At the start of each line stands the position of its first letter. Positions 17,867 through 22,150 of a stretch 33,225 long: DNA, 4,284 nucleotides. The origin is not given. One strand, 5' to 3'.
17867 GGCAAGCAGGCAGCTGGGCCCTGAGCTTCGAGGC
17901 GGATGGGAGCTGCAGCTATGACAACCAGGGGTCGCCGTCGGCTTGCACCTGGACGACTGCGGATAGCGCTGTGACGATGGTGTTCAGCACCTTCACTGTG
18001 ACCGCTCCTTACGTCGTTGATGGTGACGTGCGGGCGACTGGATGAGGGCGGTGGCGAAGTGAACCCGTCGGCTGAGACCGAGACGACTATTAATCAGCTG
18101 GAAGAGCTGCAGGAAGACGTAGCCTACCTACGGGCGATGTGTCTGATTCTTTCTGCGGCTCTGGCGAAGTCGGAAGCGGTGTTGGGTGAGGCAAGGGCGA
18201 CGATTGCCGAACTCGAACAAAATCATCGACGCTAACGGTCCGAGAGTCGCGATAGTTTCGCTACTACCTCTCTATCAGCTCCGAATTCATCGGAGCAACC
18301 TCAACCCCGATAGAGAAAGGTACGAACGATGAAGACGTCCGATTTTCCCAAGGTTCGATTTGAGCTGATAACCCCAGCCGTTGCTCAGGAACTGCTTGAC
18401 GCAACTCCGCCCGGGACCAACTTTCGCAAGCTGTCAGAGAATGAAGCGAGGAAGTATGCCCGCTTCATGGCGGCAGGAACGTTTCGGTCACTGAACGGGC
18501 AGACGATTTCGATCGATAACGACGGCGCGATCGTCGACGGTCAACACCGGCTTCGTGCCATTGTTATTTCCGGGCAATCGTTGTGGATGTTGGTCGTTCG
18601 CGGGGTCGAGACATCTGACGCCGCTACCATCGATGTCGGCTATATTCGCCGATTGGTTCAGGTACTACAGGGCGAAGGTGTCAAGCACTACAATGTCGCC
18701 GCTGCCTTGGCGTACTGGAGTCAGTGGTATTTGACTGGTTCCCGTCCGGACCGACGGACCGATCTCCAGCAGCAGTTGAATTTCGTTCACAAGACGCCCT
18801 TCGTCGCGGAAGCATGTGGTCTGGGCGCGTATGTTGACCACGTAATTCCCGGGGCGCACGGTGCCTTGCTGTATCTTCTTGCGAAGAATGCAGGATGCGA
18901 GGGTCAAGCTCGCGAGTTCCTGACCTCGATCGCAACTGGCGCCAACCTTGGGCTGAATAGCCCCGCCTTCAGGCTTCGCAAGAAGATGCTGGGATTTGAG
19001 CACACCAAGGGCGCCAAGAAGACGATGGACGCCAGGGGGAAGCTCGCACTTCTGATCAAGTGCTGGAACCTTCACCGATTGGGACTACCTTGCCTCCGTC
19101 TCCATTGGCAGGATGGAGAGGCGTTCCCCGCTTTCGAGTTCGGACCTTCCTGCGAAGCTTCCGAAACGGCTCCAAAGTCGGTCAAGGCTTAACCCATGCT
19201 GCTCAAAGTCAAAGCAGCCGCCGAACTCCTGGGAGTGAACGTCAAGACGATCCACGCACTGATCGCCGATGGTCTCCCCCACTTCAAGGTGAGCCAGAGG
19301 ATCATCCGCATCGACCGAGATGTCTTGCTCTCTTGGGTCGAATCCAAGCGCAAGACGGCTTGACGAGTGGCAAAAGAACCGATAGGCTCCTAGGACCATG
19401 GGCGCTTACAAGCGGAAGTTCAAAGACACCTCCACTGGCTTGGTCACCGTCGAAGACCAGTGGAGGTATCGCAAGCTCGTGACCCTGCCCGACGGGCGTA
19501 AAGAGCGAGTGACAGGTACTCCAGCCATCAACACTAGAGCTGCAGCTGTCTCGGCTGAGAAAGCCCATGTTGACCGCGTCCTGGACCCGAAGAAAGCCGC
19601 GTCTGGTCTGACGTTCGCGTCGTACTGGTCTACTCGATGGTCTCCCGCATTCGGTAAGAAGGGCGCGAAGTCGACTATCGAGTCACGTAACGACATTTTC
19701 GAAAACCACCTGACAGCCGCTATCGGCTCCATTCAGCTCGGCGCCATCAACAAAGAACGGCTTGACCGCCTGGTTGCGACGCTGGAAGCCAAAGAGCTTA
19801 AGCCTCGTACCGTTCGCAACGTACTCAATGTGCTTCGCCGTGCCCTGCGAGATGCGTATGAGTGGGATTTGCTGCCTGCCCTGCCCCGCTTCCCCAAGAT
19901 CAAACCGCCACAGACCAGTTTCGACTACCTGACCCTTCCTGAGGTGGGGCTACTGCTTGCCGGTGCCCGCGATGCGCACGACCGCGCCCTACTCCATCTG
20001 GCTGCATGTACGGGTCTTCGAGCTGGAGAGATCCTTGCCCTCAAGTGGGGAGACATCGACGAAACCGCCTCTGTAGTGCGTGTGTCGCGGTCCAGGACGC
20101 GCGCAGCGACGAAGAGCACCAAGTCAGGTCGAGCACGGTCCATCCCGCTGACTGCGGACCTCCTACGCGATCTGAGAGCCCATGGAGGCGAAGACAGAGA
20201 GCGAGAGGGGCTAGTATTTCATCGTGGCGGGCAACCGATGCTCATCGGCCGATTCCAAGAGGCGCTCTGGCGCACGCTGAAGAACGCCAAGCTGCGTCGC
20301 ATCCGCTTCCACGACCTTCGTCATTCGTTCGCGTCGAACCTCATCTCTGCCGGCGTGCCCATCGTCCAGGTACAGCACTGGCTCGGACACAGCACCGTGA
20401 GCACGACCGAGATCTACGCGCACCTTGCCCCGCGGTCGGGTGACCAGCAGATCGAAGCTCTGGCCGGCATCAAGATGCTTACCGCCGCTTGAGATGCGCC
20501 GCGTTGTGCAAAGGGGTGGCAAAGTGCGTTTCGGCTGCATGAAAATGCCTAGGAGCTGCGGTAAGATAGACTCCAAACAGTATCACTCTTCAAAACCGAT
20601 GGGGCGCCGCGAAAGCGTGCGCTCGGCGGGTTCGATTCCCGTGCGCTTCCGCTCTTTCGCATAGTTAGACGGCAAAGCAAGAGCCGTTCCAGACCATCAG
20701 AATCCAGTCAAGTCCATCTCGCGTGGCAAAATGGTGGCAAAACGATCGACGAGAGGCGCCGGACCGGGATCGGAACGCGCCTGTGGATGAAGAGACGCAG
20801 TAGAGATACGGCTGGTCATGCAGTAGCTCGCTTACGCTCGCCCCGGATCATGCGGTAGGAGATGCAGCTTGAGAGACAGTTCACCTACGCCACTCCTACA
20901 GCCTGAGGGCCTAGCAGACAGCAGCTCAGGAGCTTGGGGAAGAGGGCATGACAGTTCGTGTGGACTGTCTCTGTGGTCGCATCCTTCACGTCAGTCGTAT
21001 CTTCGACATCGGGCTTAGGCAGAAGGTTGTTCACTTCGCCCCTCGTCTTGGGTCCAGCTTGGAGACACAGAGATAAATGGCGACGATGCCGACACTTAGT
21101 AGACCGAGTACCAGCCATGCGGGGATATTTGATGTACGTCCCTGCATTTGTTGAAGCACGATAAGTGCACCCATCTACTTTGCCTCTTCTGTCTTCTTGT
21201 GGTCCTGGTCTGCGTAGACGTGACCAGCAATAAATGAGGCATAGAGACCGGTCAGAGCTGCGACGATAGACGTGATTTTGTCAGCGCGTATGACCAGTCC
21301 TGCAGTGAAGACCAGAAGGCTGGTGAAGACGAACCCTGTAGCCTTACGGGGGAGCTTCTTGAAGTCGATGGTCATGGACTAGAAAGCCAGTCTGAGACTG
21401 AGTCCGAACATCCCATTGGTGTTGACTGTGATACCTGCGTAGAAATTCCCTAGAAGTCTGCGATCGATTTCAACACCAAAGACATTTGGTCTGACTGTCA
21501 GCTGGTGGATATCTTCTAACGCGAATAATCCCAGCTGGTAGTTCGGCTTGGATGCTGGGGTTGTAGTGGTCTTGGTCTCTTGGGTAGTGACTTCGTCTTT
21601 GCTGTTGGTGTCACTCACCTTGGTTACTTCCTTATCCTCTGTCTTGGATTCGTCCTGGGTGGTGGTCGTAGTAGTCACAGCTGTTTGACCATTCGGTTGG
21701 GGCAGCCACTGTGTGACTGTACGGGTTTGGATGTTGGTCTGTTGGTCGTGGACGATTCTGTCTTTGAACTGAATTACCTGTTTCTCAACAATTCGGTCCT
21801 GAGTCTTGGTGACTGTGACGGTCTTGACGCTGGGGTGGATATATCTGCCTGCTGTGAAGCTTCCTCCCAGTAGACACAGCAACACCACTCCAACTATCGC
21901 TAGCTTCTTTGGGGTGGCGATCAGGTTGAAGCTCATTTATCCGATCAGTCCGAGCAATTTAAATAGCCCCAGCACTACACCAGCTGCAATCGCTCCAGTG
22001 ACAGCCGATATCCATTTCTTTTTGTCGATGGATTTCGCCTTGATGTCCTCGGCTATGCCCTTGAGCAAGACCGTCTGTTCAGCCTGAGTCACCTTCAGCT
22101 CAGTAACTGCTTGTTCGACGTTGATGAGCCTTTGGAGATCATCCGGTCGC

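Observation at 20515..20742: attP built on the 3' part of a tRNA-Sec-type gene, with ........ arm repeats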

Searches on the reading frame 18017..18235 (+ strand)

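Call 35: search_protein_families(library=pfam, proteins=[window:18017-18235:+], max_evalue=1)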
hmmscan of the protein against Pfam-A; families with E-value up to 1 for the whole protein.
window:18017-18235:+ (72 aa): 3 families
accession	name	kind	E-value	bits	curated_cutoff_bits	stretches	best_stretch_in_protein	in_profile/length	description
PF15739.10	TSNAXIP1_N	-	0.021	15.6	27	1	20-71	50-101/111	Translin-associated factor X-interacting N-terminus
PF01137.26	RTC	-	0.12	12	27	1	6-68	148-202/221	RNA 3'-terminal phosphate cyclase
PF06103.16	DUF948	-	0.3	11.7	37.2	0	42-69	14-41/89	Bacterial protein of unknown function (DUF948)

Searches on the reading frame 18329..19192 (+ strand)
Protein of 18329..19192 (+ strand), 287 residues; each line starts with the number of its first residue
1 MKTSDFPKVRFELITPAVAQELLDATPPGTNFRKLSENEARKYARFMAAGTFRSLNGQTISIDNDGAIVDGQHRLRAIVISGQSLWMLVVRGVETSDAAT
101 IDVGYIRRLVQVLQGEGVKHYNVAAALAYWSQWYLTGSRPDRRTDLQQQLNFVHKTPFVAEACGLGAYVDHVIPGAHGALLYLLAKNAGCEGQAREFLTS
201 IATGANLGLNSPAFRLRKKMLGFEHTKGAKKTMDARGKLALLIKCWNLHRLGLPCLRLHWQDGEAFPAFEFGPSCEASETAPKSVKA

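Call 18: search_protein_families(library=pfam, proteins=[window:18329-19192:+], max_evalue=0.01)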
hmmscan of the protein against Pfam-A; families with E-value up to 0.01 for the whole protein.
window:18329-19192:+ (287 aa): 0 families

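Call 61: search_protein_families(library=phrogs, proteins=[window:18329-19192:+], max_evalue=0.001)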
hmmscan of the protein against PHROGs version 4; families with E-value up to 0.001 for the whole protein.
window:18329-19192:+ (287 aa): 1 family
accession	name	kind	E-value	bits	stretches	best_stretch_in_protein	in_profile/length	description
phrog_5931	-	unknown function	1.6e-43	150.2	1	7-266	8-274/282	-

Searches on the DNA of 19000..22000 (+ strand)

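Call 6: search_dna_similar(query=window:19000-22000:+, collection=phages, mode=distant)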
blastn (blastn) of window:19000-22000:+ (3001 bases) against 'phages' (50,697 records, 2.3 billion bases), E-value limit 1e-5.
No match.
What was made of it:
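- Closest known: Retronphage phiR73. Different: No nucleotide similarity to any deposited phage was found over the one stretch queried, window 19000-22000, which covers the integrase and attP (call 6).
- Tried and rejected: BLASTN, distant mode, of 19000-22000 against 50,697 phage records: no match (call 6).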

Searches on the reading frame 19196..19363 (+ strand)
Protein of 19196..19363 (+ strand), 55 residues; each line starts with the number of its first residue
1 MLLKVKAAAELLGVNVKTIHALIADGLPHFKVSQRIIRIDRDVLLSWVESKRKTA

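Call 35: search_protein_families(library=pfam, proteins=[window:19196-19363:+], max_evalue=1)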
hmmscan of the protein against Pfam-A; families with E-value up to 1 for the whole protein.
window:19196-19363:+ (55 aa): 7 families
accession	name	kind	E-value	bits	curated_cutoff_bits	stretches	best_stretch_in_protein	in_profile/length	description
PF12728.13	HTH_17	-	7.2e-10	39.4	27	1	2-52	1-51/51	Helix-turn-helix domain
PF00376.29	MerR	-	0.0063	16.7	28.2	1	5-27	2-24/38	MerR family regulatory protein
PF21531.3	Rv2175c_wHTH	-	0.012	16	27.1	1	2-26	15-39/57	DNA-binding protein Rv2175c, wHTH domain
PF13542.12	HTH_Tnp_ISL3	-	0.044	13.7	27.4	1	5-24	29-48/51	Helix-turn-helix domain of transposase family ISL3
PF08281.18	Sigma70_r4_2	-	0.092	12.9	25.7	1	4-26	28-50/54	Sigma-70, region 4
PF13384.12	HTH_23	-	0.14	12.5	24.6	1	3-23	18-38/50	Homeodomain-like domain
PF13411.12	MerR_1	-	0.16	12.5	21.6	1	4-32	2-30/69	MerR HTH family regulatory protein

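Call 61: search_protein_families(library=phrogs, proteins=[window:19196-19363:+], max_evalue=0.001)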
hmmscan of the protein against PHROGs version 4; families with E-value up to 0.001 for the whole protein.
window:19196-19363:+ (55 aa): 4 families
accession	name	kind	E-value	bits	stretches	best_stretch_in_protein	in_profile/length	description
phrog_15534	-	DNA, RNA and nucleotide metabolism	5.1e-07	31.2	1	3-52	44-92/93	HTH DNA binding protein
phrog_66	-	integration and excision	5.7e-06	27.2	1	2-53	93-145/412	excisionase and transcriptional regulator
phrog_668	-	DNA, RNA and nucleotide metabolism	0.00029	21.5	1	2-53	63-115/181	HTH DNA binding protein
phrog_18541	-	unknown function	0.00083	20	1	17-53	41-76/81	-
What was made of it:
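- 19196..19363 (+): 55-aa HTH_17 protein, the likely excisionase (recombination directionality factor), immediately upstream of int. Pfam PF12728, E = 7e-10, above the curated cut-off (call 35). phrog_66 'excisionase and transcriptional regulator', E = 6e-6 (call 61).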
